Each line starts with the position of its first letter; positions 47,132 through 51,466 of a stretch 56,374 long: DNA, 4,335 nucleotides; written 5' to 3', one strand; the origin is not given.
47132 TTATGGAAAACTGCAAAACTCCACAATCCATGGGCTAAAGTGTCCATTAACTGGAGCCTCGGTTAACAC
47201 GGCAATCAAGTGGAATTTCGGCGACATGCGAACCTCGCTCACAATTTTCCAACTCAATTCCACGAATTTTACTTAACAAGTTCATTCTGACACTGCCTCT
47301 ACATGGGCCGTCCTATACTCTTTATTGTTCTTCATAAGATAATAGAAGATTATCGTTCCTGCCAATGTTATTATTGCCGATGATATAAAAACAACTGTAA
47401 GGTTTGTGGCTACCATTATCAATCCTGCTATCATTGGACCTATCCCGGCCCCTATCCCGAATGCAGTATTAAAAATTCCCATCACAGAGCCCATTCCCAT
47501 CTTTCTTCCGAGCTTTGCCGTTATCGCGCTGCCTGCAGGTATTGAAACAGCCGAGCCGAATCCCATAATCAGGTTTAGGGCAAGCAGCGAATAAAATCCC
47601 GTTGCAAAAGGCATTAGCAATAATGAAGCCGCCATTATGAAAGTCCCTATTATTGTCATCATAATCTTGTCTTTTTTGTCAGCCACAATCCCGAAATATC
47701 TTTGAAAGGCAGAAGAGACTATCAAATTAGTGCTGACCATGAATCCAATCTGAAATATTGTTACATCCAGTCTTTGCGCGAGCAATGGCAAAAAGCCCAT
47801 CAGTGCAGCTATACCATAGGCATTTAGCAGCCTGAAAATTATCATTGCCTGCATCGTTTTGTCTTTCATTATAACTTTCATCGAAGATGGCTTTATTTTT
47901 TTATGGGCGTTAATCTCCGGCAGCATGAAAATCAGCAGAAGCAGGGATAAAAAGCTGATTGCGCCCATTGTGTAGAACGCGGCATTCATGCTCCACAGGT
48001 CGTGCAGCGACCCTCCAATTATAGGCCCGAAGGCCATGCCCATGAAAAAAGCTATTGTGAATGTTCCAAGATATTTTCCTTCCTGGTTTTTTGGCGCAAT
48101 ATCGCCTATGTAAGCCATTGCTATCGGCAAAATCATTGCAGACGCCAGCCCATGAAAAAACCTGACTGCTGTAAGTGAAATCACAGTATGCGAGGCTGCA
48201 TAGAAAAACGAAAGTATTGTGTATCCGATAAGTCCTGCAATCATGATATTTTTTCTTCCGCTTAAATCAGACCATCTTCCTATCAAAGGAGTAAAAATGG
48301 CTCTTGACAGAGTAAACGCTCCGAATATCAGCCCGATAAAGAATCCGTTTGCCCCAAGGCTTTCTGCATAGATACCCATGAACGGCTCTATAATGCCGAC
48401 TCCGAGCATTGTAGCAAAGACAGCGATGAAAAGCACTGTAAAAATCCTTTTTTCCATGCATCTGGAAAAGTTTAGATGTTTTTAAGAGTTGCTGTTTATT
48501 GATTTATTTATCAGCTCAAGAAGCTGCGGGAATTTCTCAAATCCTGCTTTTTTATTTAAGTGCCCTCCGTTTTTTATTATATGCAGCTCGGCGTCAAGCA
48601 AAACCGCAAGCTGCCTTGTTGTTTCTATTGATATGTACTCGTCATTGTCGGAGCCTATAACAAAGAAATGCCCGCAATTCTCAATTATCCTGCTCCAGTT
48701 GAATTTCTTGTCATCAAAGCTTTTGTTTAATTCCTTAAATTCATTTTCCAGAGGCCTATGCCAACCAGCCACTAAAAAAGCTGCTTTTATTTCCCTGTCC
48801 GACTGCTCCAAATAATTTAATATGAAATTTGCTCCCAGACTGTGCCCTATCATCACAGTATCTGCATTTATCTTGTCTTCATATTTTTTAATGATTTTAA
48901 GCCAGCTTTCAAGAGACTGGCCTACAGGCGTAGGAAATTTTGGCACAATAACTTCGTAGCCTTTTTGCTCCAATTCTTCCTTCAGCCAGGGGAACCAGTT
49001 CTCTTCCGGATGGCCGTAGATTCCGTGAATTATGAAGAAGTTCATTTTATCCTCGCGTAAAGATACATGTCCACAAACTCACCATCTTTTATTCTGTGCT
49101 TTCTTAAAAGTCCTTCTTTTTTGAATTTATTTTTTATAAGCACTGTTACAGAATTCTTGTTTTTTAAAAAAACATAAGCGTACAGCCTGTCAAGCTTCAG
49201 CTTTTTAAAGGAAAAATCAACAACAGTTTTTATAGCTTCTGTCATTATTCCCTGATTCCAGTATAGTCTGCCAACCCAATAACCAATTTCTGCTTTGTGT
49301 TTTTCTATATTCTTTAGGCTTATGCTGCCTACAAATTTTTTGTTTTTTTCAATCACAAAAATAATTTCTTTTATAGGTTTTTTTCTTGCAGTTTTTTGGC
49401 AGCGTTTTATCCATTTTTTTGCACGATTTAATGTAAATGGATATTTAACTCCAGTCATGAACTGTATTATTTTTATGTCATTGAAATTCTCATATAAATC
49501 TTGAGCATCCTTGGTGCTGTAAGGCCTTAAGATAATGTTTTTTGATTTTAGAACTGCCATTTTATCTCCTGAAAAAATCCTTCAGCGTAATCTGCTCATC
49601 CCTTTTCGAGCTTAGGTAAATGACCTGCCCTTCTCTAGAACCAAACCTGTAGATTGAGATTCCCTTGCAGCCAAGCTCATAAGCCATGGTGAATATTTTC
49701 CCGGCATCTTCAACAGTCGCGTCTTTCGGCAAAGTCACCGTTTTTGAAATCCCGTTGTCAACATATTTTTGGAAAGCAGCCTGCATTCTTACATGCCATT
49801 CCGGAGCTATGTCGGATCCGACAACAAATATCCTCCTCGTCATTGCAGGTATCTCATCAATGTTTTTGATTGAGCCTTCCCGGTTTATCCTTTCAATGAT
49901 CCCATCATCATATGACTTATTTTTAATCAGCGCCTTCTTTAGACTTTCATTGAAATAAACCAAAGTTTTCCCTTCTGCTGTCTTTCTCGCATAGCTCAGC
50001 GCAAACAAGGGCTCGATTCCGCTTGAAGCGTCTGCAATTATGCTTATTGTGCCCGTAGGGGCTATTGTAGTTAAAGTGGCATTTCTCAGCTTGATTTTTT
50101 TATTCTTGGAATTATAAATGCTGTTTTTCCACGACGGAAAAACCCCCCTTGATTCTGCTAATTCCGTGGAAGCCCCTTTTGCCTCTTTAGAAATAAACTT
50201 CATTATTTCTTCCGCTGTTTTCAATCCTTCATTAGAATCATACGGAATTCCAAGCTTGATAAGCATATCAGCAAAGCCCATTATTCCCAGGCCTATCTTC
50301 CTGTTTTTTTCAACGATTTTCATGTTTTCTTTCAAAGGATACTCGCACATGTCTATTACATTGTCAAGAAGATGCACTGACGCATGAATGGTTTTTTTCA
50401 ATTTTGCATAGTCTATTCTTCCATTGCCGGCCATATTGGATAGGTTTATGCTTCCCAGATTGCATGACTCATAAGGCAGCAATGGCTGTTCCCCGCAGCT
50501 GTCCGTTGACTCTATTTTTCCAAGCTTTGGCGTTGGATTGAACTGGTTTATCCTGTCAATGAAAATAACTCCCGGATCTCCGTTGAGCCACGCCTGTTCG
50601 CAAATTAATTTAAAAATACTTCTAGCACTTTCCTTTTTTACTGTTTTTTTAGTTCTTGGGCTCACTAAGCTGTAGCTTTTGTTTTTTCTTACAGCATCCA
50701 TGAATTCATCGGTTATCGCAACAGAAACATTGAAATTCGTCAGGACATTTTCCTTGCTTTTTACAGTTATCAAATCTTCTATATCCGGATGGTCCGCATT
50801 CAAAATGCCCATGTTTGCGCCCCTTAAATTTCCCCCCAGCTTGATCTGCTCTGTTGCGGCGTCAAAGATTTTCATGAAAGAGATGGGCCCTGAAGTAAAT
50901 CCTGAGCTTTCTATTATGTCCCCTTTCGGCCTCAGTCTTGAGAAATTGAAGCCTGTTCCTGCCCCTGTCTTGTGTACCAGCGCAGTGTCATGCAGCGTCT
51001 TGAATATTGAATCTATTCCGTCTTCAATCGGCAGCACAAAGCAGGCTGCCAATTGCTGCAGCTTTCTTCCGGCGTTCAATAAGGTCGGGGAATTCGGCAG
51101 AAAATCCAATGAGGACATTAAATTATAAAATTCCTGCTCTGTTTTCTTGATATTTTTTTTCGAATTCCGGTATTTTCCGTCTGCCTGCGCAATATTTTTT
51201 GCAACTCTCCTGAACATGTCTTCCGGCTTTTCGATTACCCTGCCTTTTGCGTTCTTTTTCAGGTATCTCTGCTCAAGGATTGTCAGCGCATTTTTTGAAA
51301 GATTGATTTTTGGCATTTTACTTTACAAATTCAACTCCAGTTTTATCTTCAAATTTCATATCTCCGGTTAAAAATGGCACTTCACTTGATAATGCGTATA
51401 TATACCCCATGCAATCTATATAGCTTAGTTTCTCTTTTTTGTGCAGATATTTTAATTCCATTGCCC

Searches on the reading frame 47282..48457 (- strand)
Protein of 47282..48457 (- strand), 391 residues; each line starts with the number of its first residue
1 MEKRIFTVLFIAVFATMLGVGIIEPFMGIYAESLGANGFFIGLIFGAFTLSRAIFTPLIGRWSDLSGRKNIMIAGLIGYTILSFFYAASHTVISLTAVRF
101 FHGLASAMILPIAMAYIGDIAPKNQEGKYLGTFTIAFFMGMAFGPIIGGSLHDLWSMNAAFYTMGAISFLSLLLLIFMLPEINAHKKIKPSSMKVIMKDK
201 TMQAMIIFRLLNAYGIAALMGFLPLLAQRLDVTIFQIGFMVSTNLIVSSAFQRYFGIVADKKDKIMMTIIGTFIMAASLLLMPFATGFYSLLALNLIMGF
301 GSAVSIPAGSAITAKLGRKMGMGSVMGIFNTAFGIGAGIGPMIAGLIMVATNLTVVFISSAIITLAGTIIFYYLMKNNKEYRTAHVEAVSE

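Call 87: search_protein_families(library=pfam, proteins=[window:47282-48457:-], max_evalue=0.00001)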
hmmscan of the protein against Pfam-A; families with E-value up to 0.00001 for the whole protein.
window:47282-48457:- (391 aa): 5 families
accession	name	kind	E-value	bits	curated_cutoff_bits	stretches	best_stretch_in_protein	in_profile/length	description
PF07690.21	MFS_1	-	3.5e-61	207.5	33.4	2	9-189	1-184/347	Major Facilitator Superfamily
PF12832.13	MFS_1_like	-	2.4e-13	50.3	25.2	1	4-162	212-372/373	MFS_1 like family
PF05977.19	MFS_3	-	6e-09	35.3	27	0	256-367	66-182/524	Transmembrane secretion effector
PF06779.20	MFS_4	-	5.2e-08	33.1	26.3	1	61-369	51-362/364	Uncharacterised MFS-type transporter YbfB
PF00083.30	Sugar_tr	-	2e-07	30.7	22.3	1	37-178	44-188/452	Sugar (and other) transporter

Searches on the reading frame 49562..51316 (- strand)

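Call 87: search_protein_families(library=pfam, proteins=[window:49562-51316:-], max_evalue=0.00001)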
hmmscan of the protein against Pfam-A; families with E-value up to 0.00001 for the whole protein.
window:49562-51316:- (584 aa): 2 families
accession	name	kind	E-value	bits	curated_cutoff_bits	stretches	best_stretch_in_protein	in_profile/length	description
PF02867.20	Ribonuc_red_lgC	-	1.5e-127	426.8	23.9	1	90-556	1-523/523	Ribonucleotide reductase, barrel domain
PF00317.26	Ribonuc_red_lgN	-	5.5e-26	90.9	28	1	6-86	3-76/77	Ribonucleotide reductase, all-alpha domain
